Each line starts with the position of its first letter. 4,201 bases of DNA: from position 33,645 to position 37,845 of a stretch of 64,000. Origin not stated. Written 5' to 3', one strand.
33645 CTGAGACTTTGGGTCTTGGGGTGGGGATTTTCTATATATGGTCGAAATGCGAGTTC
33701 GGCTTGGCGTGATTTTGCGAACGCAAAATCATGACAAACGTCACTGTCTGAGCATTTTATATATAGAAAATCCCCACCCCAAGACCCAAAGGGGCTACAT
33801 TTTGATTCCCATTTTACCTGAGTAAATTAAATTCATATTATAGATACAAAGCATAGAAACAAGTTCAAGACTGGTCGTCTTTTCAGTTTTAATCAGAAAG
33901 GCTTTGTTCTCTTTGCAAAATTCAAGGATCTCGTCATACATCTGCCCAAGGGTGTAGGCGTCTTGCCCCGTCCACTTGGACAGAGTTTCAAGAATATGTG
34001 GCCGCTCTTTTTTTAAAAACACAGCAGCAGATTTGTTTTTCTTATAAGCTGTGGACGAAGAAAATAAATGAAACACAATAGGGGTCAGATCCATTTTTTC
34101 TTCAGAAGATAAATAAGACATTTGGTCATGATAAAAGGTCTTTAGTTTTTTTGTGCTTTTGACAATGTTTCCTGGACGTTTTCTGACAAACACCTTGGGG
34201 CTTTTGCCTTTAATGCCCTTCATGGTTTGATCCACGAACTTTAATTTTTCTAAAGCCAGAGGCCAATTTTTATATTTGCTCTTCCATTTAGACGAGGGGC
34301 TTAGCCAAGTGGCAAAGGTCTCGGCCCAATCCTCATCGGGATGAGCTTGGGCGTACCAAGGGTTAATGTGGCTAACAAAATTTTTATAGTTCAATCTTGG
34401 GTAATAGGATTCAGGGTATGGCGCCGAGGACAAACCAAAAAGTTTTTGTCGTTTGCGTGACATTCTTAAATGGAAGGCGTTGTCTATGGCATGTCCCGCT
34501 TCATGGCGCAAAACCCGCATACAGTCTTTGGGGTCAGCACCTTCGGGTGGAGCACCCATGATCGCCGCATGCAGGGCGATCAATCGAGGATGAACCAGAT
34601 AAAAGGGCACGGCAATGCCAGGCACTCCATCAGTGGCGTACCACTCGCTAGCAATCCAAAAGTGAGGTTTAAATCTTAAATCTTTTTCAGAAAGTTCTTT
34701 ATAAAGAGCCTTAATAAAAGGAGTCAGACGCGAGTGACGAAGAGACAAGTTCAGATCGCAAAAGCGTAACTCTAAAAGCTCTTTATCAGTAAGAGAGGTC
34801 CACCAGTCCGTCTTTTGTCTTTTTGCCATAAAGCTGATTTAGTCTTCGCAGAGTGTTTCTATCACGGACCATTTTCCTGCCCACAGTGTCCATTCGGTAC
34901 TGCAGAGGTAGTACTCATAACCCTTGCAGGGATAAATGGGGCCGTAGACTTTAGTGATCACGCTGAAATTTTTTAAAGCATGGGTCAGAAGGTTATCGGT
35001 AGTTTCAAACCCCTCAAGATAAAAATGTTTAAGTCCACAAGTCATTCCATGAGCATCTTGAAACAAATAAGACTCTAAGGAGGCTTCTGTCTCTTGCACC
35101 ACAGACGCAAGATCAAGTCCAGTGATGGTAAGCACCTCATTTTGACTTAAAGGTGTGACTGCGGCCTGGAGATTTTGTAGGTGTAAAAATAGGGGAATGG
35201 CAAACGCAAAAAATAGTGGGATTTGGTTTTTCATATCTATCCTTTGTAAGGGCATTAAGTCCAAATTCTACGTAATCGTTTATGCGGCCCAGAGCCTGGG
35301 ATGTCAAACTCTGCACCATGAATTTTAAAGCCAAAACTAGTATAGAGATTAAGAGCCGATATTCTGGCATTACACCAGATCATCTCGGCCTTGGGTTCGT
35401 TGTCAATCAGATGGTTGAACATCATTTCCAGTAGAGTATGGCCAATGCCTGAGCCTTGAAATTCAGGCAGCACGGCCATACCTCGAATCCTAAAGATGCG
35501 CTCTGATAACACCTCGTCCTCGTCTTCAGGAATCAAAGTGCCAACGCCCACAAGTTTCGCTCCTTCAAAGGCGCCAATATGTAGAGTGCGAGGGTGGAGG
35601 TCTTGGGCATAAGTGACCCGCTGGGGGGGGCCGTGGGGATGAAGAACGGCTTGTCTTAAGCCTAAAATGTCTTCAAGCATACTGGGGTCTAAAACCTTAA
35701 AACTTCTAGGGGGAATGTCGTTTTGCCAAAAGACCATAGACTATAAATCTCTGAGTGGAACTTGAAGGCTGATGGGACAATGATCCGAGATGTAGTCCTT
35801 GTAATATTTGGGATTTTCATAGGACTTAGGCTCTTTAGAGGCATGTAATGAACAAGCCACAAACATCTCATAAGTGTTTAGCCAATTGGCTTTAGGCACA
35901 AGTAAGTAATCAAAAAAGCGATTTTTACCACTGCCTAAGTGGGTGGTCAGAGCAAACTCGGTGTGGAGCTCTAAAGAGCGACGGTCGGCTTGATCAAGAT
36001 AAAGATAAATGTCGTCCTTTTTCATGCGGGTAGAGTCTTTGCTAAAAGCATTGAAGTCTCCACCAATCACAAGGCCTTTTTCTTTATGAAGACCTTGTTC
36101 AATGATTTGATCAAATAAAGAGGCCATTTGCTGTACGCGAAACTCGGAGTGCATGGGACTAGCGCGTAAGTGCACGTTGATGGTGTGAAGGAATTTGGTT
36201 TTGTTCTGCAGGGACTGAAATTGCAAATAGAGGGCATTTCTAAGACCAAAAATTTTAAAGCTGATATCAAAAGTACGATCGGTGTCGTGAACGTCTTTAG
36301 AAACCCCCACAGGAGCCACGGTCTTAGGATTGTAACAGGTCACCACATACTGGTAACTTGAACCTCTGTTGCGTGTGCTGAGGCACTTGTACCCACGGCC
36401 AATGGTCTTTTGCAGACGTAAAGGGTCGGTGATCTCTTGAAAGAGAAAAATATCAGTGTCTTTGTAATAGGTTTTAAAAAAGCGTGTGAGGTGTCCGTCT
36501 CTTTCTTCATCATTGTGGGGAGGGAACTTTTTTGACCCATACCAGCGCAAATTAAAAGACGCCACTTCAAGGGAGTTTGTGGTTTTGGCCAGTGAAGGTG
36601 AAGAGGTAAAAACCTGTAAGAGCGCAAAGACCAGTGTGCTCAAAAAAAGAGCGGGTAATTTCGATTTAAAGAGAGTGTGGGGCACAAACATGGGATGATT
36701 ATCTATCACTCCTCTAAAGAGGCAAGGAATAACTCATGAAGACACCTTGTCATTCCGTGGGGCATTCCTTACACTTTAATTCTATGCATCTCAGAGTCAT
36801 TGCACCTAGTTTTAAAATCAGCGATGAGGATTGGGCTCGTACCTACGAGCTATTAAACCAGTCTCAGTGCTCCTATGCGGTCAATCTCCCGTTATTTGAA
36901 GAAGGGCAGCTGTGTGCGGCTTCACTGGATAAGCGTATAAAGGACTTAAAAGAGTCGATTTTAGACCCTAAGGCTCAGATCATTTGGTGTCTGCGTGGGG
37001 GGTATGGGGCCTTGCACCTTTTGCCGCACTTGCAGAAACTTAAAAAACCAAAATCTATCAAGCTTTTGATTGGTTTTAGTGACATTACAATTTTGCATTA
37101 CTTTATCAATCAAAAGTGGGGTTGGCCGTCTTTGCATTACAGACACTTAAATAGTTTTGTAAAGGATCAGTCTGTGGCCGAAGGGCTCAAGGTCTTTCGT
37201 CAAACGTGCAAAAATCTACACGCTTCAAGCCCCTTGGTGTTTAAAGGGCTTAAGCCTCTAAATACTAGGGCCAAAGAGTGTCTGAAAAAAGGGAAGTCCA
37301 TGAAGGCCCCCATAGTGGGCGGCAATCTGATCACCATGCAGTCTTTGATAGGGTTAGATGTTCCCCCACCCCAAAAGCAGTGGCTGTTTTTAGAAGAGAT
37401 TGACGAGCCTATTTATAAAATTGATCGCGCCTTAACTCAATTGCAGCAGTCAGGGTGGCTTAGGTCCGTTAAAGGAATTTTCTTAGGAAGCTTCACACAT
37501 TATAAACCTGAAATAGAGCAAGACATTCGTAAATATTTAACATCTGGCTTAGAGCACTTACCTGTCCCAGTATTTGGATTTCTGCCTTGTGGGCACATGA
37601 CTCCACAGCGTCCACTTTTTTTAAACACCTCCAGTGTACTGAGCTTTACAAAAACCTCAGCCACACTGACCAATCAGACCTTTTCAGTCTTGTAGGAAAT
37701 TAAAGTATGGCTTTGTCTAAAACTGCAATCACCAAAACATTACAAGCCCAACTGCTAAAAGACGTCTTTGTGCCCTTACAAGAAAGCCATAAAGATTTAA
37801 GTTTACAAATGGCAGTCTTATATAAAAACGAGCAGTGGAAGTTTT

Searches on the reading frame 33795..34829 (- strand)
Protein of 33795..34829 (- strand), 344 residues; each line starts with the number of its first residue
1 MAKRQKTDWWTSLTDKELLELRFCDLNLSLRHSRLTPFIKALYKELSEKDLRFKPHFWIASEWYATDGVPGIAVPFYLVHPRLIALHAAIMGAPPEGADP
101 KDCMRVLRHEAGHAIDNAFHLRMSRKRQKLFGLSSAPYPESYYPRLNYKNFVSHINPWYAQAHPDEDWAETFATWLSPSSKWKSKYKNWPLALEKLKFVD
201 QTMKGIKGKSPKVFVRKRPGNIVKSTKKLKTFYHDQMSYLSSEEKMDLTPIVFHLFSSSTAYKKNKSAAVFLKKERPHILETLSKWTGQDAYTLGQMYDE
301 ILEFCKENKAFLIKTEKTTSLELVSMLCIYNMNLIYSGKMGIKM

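Call 14: find_encoding_contigs(protein=window:33795-34829:-, flank=10000, max_places=10)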
Protein window:33795-34829:- (344 aa): no gene with exactly this product is on record in the collection.
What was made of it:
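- Tried and rejected: The Peptidase_Mx protein is not on record (call 14).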

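Call 15: search_protein_families(library=pfam, proteins=[window:33795-34829:-])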
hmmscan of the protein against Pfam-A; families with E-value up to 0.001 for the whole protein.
window:33795-34829:- (344 aa): 1 family
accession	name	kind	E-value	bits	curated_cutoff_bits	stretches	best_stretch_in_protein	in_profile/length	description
PF15887.11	Peptidase_Mx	-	6.7e-08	32.7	27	1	107-177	90-165/236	Putative zinc-binding metallo-peptidase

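Call 29: find_homologous_proteins(query=window:33795-34829:-, max_evalue=1e-40)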
Query window:33795-34829:- (344 aa): 696 proteins with E <= 1e-40 among 2129 candidates; the best 120 are listed.
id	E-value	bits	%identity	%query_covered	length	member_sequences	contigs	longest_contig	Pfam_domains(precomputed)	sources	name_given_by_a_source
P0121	5.3e-231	784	98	100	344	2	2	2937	PF15887.12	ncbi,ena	-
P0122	2.3e-173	594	75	99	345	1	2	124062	PF15887.12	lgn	-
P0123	1.1e-170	585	72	100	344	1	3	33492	PF15887.12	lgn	-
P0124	2.8e-155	535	67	100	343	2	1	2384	PF15887.12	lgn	-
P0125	7.4e-146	504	64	100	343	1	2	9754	PF15887.12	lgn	-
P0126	1.9e-138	479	61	100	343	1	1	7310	PF15887.12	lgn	-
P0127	2.2e-116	407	52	100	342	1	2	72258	PF15887.12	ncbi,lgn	-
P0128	3.9e-116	406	53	97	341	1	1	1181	PF15887.12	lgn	-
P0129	1.2e-115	404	51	100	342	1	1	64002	PF15887.12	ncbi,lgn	-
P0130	2.7e-115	403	53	97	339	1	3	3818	PF15887.12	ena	-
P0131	4.2e-114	399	53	97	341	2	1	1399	PF15887.12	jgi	-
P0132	4.9e-113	396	51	97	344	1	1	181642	PF15887.12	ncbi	-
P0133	2.8e-111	390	52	97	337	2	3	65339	PF15887.12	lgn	-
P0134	1.6e-110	387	50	100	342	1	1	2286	PF15887.12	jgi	jgi:hypothetical protein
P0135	2.9e-110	387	51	98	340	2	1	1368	PF15887.12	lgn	-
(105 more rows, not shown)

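Call 30: find_encoding_contigs(protein=P0121, flank=10000, max_places=6)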
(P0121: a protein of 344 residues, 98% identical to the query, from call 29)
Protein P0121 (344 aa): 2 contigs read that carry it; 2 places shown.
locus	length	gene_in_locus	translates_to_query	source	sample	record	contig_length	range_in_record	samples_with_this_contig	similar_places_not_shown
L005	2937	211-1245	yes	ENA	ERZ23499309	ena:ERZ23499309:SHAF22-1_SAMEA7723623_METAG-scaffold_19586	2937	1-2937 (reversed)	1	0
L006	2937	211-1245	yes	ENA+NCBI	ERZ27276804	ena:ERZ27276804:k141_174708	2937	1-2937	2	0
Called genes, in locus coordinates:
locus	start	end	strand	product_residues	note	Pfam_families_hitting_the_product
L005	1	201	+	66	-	?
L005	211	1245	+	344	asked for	PF15887:Peptidase_Mx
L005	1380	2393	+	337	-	PF07478:Dala_Dala_lig_C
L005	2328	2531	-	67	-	-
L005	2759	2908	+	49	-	-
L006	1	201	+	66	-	?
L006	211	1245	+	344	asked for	PF15887:Peptidase_Mx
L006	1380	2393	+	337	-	PF07478:Dala_Dala_lig_C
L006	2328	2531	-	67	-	-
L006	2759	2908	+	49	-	-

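Call 31: find_encoding_contigs(protein=P0122, flank=10000, max_places=4)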
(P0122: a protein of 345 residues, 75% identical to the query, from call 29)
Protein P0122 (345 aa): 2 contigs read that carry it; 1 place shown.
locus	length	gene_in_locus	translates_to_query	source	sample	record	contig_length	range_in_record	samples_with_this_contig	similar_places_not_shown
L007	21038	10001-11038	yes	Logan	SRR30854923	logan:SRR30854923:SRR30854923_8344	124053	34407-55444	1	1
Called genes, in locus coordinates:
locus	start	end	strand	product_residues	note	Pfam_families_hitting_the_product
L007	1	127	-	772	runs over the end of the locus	PF08335:GlnD_UR_UTase, PF01966:HD (weak), PF26956:ACT_ACR_D1 (faint), PF01842:ACT (weak)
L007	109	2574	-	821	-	PF01624:MutS_I, PF05192:MutS_III, PF05190:MutS_IV, PF00488:MutS_V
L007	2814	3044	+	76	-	-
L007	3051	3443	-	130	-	-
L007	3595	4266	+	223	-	PF05875:Ceramidase (weak)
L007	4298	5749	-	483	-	PF01225:Mur_ligase, PF08245:Mur_ligase_M, PF02875:Mur_ligase_C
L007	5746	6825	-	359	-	PF00144:Beta-lactamase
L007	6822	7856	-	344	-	PF02016:Peptidase_S66, PF17676:Peptidase_S66C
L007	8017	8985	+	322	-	PF03372:Exo_endo_phos (weak)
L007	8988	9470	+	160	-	PF13673:Acetyltransf_10, PF00583:Acetyltransf_1, PF13508:Acetyltransf_7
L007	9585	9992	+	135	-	-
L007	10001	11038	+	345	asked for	PF15887:Peptidase_Mx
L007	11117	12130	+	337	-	PF02655:ATP-grasp_3 (weak), PF07478:Dala_Dala_lig_C, PF13535:ATP-grasp_4 (faint)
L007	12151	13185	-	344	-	PF00762:Ferrochelatase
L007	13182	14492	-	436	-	PF13450:NAD_binding_8 (weak)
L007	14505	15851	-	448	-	PF04055:Radical_SAM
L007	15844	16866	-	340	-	PF01208:URO-D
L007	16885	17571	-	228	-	PF00072:Response_reg, PF00486:Trans_reg_C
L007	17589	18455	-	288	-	PF00512:HisKA (weak), PF02518:HATPase_c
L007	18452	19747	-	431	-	PF00202:Aminotran_3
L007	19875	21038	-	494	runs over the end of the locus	PF01379:Porphobil_deam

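Call 32: find_encoding_contigs(protein=P0123, flank=10000, max_places=4)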
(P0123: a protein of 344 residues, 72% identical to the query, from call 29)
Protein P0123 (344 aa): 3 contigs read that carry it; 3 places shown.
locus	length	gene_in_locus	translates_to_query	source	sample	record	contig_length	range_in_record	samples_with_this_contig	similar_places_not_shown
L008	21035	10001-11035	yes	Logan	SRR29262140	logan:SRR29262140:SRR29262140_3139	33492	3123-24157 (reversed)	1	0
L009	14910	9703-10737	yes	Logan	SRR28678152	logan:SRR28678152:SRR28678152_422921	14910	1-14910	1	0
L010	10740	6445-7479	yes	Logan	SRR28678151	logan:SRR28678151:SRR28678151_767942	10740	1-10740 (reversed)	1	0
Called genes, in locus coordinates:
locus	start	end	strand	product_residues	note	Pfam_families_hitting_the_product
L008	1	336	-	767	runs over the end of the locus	PF08335:GlnD_UR_UTase, PF01842:ACT (weak)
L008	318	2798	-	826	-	PF01624:MutS_I, PF05192:MutS_III, PF05190:MutS_IV, PF00488:MutS_V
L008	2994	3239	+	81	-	-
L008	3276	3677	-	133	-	-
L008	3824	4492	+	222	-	PF05875:Ceramidase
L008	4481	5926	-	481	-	PF01225:Mur_ligase, PF08245:Mur_ligase_M, PF02875:Mur_ligase_C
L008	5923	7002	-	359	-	PF00144:Beta-lactamase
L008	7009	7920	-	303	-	PF02016:Peptidase_S66, PF17676:Peptidase_S66C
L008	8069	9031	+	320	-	-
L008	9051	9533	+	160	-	PF13527:Acetyltransf_9 (weak), PF00583:Acetyltransf_1, PF13673:Acetyltransf_10, PF13508:Acetyltransf_7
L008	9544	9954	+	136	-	-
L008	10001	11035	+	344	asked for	PF15887:Peptidase_Mx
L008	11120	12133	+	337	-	PF08443:RimK (faint), PF13535:ATP-grasp_4 (faint), PF02655:ATP-grasp_3 (weak), PF07478:Dala_Dala_lig_C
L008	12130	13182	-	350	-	PF00762:Ferrochelatase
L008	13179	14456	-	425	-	PF01593:Amino_oxidase, PF13450:NAD_binding_8, PF13454:NAD_binding_9 (weak)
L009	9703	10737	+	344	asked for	PF15887:Peptidase_Mx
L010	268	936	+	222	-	PF05875:Ceramidase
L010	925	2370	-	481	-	PF01225:Mur_ligase, PF08245:Mur_ligase_M, PF02875:Mur_ligase_C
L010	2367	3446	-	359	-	PF00144:Beta-lactamase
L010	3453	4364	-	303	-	PF02016:Peptidase_S66, PF17676:Peptidase_S66C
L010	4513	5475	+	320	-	-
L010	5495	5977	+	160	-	PF13527:Acetyltransf_9 (weak), PF00583:Acetyltransf_1, PF13673:Acetyltransf_10, PF13508:Acetyltransf_7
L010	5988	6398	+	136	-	-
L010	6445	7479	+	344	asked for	PF15887:Peptidase_Mx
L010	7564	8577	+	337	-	PF08443:RimK (faint), PF13535:ATP-grasp_4 (faint), PF02655:ATP-grasp_3 (weak), PF07478:Dala_Dala_lig_C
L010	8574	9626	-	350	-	PF00762:Ferrochelatase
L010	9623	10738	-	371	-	?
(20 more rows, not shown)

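Call 60: find_encoding_contigs(protein=P0125, flank=10000, max_places=3)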
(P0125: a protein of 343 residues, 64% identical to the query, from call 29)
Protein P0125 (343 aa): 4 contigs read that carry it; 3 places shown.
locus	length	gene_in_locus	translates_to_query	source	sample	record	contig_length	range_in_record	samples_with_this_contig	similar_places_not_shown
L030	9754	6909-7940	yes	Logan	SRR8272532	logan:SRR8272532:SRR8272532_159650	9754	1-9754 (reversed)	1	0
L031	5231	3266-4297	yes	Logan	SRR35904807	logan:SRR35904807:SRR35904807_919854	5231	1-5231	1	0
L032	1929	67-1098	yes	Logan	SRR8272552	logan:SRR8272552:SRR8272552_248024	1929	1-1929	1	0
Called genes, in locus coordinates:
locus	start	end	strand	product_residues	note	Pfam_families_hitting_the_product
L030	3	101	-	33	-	?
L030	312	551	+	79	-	-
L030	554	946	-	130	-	-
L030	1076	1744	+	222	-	PF05875:Ceramidase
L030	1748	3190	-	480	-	PF01225:Mur_ligase, PF08245:Mur_ligase_M, PF02875:Mur_ligase_C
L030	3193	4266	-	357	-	PF00144:Beta-lactamase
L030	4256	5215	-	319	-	PF02016:Peptidase_S66, PF17676:Peptidase_S66C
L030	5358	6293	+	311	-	-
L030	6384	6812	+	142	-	-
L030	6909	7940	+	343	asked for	PF15887:Peptidase_Mx (weak)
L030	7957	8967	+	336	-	PF07478:Dala_Dala_lig_C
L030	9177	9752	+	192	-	?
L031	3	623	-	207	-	?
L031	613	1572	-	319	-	PF02016:Peptidase_S66, PF17676:Peptidase_S66C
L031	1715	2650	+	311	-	PF22669:Exo_endo_phos2 (faint)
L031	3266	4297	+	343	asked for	PF15887:Peptidase_Mx (weak)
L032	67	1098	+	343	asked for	PF15887:Peptidase_Mx (weak)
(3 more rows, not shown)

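Call 61: find_encoding_contigs(protein=P0126, flank=10000, max_places=3)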
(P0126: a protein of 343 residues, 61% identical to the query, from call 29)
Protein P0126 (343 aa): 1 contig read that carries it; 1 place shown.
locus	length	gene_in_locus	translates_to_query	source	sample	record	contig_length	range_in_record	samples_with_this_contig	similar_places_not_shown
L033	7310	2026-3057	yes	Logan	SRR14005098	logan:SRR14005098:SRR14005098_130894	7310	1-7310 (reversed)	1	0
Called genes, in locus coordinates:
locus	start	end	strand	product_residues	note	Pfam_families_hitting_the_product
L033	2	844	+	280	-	?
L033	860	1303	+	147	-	PF00583:Acetyltransf_1, PF13673:Acetyltransf_10, PF13508:Acetyltransf_7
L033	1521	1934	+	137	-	-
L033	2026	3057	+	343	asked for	PF15887:Peptidase_Mx (faint)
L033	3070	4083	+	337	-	PF02655:ATP-grasp_3 (weak), PF07478:Dala_Dala_lig_C, PF08443:RimK (weak), PF13535:ATP-grasp_4 (faint)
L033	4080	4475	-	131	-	-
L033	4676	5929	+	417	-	PF00083:Sugar_tr, PF07690:MFS_1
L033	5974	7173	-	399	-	PF13645:YkuD_2 (weak)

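Call 102: find_encoding_contigs(protein=P0124, flank=10000, max_places=4)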
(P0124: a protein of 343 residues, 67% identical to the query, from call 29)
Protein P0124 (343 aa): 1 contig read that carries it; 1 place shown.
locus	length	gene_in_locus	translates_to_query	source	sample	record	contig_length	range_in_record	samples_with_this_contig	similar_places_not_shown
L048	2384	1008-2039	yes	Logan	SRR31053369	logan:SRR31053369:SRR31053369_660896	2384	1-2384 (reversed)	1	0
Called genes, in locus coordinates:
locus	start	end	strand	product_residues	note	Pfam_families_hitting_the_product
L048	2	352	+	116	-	?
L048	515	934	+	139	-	-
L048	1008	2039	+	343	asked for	PF15887:Peptidase_Mx (weak)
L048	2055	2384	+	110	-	?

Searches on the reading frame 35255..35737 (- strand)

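Call 15: search_protein_families(library=pfam, proteins=[window:35255-35737:-])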
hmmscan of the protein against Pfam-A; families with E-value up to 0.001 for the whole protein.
window:35255-35737:- (160 aa): 5 families
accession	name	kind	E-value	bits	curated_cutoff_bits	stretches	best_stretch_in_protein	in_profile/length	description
PF13673.13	Acetyltransf_10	-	8.9e-13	48.8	23.6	1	48-145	28-115/128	Acetyltransferase (GNAT) domain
PF00583.31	Acetyltransf_1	-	1.2e-11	45.3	20.7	1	36-137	19-116/116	Acetyltransferase (GNAT) family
PF13508.13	Acetyltransf_7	-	1.7e-11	44.7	27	1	55-138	7-83/84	Acetyltransferase (GNAT) domain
PF13527.13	Acetyltransf_9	-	2e-05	25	25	1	16-139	5-126/127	Acetyltransferase (GNAT) domain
PF08445.16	FR47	-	0.00014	22.2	22.1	1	80-139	20-79/86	FR47-like protein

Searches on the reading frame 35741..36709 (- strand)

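Call 82: search_protein_families(library=pfam, max_evalue=0.00001, proteins=[window:35741-36709:-])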
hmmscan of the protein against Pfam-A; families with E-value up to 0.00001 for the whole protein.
window:35741-36709:- (322 aa): 1 family
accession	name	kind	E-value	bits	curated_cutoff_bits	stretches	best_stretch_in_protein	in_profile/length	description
PF03372.29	Exo_endo_phos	-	9.8e-07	29.2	24.5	1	50-273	1-204/225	Endonuclease/Exonuclease/phosphatase family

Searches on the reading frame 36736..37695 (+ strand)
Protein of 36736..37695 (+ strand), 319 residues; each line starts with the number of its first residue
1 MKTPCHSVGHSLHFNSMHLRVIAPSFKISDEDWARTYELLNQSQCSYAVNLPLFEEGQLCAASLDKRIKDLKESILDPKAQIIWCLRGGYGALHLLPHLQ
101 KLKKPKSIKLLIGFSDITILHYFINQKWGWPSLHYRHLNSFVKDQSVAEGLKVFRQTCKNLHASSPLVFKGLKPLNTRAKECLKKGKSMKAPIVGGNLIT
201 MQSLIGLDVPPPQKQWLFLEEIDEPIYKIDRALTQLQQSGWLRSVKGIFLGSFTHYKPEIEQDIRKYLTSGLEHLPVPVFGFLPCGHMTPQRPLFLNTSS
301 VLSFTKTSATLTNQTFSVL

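Call 82: search_protein_families(library=pfam, max_evalue=0.00001, proteins=[window:36736-37695:+])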
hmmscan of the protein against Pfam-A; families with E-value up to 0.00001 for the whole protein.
window:36736-37695:+ (319 aa): 2 families
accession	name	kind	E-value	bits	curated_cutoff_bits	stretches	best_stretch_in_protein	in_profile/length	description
PF17676.7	Peptidase_S66C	-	4.4e-24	85.8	23.7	1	191-298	2-116/120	LD-carboxypeptidase C-terminal domain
PF02016.21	Peptidase_S66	-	3.6e-23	82.5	25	1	20-134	2-120/121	LD-carboxypeptidase N-terminal domain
